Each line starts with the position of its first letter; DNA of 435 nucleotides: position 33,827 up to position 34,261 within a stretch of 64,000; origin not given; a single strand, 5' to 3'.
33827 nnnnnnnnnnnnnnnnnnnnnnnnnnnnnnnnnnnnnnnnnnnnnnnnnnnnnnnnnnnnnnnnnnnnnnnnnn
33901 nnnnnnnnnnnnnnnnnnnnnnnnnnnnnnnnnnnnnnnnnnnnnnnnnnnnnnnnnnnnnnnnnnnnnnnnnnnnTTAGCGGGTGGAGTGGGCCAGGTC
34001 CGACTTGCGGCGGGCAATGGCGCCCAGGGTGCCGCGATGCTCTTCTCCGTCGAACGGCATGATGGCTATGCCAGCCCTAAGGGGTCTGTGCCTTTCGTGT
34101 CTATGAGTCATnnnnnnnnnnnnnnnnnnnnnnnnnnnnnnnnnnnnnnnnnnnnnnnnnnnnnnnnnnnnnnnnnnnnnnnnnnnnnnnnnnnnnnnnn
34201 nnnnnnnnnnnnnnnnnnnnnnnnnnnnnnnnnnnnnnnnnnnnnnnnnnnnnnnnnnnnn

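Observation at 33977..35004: Two unannotated short ORFs copy the first ~40 codons of the S1 protease and end in an identical foreign tail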

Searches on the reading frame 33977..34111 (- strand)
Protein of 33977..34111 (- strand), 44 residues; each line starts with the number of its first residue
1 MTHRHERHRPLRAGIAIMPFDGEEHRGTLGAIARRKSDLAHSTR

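Call 71: find_encoding_contigs(protein=window:33977-34111:-, flank=6000)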
Protein window:33977-34111:- (44 aa): no gene with exactly this product is on record in the collection.

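Call 73: find_homologous_proteins(query=window:33977-34111:-, max_evalue=0.01)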
Query window:33977-34111:- (44 aa): 8 proteins with E <= 0.01 among 8 candidates.
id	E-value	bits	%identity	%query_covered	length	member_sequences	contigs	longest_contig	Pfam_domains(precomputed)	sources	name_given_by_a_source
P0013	9.6e-22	91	100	100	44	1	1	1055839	-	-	-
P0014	4.9e-13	65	89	84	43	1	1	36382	-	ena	-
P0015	4.7e-12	62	78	91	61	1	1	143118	-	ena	-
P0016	3.8e-11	59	88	75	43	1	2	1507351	-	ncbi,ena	-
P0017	9.7e-11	58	86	80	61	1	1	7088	-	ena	-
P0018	2.1e-10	57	91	75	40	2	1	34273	-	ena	-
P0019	1.4e-9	54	82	75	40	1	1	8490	-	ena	-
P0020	3.8e-6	44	58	91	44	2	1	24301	-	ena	-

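Call 76: find_encoding_contigs(protein=P0014, flank=8000, max_places=2)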
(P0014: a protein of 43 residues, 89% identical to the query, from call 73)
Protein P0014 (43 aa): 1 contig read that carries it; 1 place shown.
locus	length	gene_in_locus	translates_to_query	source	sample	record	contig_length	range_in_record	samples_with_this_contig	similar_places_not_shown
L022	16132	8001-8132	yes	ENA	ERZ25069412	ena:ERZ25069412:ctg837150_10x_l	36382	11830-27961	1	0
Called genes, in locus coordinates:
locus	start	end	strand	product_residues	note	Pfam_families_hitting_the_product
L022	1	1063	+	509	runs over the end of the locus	PF00496:SBP_bac_5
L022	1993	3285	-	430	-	PF00155:Aminotran_1_2, PF12897:Asp_aminotransf (weak)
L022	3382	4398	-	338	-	PF24684:Vgb_lyase (weak), PF06739:SBBP (faint), PF25021:TEN_NHL (faint), PF08450:SGL (weak), PF13449:Phytase-like (faint), PF01436:NHL (weak), PF17170:DUF5128 (weak), PF01436:NHL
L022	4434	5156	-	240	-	PF07394:DUF1501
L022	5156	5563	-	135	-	-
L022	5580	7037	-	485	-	PF08811:DUF1800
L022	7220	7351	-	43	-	-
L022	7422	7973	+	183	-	-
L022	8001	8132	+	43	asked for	-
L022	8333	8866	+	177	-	-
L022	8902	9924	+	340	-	-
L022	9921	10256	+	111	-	PF22352:K319L-like_PKD (faint)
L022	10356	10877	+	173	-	PF00041:fn3, PF16656:Pur_ac_phosph_N (weak), PF25788:Ig_Rha78A_N (weak)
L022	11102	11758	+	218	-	-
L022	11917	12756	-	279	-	PF01522:Polysacc_deac_1 (weak)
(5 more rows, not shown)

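Call 77: find_encoding_contigs(protein=P0017, flank=8000, max_places=2)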
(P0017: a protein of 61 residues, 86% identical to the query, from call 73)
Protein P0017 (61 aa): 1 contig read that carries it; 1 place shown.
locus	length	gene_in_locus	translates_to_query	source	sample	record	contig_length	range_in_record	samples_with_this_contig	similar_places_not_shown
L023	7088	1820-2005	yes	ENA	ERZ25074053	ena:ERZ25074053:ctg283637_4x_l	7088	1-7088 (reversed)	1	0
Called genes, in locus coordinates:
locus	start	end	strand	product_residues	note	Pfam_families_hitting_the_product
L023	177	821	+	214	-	-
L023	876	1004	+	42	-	-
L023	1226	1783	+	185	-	-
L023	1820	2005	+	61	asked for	-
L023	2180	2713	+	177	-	-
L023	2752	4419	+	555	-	PF18911:PKD_4 (faint), PF22352:K319L-like_PKD (weak)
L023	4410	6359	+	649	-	PF00041:fn3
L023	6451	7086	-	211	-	?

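Call 78: find_encoding_contigs(protein=P0018, flank=8000, max_places=2)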
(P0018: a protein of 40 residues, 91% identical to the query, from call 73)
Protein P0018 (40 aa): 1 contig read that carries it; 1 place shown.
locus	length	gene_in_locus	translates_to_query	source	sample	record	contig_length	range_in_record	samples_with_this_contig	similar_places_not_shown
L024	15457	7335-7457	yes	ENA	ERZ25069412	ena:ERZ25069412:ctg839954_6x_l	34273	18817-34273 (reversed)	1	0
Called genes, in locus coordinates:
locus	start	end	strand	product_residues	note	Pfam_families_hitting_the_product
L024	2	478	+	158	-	?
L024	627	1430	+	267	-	PF01321:Creatinase_N, PF00557:Peptidase_M24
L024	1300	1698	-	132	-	-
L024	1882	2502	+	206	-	PF05685:Uma2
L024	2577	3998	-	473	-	PF01425:Amidase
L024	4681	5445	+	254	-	PF00106:adh_short, PF08659:KR (weak), PF13561:adh_short_C2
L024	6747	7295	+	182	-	-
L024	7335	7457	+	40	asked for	-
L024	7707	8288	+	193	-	-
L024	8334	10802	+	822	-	PF21027:Sde0182_C (faint), PF22352:K319L-like_PKD, PF17963:Big_9 (weak), PF18911:PKD_4, PF22352:K319L-like_PKD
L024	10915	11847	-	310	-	PF02355:SecD_SecF_C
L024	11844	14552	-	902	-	PF07549:Sec_GG (faint), PF21760:SecD_1st, PF22599:SecDF_P1_head, PF02355:SecD_SecF_C, PF03176:MMPL (weak)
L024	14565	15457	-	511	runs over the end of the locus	PF01743:PolyA_pol (weak), PF12627:PolyA_pol_RNAbd, PF01966:HD, PF13735:tRNA_NucTran2_2 (faint)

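Call 79: find_encoding_contigs(protein=P0020, flank=8000, max_places=2)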
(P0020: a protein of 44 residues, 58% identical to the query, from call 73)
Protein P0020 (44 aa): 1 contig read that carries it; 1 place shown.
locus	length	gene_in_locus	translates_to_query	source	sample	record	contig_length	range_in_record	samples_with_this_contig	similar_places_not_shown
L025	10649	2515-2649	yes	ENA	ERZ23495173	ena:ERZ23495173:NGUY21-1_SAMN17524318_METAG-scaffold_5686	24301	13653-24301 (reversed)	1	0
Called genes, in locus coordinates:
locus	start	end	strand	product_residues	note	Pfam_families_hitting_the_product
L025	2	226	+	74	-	?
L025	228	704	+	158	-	-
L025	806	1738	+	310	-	PF09678:Caa3_CtaG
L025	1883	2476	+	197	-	-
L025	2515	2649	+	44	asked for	-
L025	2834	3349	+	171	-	-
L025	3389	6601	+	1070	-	-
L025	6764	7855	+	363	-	PF02790:COX2_TM, PF00116:COX2, PF00034:Cytochrom_C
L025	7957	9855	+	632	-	PF00115:COX1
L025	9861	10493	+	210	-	PF00510:COX3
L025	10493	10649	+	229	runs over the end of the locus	PF03626:COX4_pro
